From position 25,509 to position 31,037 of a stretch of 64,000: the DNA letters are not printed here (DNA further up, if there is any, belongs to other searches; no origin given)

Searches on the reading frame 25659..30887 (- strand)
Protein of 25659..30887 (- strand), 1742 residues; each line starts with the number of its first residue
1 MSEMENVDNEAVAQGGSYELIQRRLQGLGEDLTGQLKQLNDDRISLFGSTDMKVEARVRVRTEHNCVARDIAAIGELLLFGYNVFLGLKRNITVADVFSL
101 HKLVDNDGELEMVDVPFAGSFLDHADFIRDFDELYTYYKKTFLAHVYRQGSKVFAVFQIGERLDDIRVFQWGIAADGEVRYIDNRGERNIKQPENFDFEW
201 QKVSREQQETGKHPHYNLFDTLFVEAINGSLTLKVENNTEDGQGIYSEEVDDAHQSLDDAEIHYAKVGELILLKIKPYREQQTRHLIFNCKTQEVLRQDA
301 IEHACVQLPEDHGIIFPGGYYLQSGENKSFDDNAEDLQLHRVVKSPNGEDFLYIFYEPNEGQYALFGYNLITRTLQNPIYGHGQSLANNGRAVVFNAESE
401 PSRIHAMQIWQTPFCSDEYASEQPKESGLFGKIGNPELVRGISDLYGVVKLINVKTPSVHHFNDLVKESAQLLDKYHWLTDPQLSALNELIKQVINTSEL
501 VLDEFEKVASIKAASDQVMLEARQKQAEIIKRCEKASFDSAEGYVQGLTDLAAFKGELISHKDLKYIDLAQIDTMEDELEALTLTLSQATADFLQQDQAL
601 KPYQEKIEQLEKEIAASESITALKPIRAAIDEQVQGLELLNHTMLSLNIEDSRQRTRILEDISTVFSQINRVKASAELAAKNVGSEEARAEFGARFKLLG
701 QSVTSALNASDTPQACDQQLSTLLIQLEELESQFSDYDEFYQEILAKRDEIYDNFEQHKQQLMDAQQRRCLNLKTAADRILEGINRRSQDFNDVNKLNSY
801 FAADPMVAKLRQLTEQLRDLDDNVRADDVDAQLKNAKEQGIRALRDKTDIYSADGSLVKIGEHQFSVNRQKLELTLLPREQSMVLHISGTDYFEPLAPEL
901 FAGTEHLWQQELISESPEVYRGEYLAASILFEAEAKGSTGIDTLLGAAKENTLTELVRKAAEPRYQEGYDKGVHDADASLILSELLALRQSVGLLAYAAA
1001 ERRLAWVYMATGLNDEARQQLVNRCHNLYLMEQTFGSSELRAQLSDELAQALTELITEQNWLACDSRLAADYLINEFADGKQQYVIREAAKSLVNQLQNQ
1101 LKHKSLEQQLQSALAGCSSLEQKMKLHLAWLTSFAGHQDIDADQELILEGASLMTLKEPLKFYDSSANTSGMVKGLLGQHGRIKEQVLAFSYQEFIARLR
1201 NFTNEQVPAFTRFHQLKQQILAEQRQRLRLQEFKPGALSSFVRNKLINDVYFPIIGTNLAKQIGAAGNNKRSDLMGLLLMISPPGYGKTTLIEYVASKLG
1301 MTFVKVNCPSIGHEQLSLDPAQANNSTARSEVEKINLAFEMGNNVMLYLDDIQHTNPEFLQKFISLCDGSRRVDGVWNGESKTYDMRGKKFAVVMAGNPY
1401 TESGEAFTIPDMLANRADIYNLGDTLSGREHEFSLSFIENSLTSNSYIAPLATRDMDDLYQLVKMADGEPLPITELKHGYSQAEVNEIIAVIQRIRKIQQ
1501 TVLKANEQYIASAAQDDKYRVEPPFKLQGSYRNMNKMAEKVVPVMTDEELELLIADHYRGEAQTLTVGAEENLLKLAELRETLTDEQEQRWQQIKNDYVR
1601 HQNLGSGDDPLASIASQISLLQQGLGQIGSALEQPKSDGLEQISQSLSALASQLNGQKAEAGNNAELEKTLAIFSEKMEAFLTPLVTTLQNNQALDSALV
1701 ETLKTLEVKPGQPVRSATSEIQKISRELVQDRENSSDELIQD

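Call 91: search_protein_families(library=pfam, proteins=[window:25659-30887:-], max_evalue=0.00001)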
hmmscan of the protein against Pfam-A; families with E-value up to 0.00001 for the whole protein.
window:25659-30887:- (1742 aa): 4 families
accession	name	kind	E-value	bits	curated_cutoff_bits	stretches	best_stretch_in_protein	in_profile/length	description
PF12458.13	DUF3686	-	1.9e-191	636.9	25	1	31-477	1-448/448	ATPase involved in DNA repair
PF25472.1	DUF7902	-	3.2e-23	82.2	26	1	598-677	1-80/85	Domain of unknown function (DUF7902)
PF07728.20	AAA_5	-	3.6e-08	34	22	1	1278-1401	2-125/139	AAA domain (dynein-related subfamily)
PF00004.35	AAA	-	5.3e-08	33.8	21.2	1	1278-1361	1-86/131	ATPase family associated with various cellular activities (AAA)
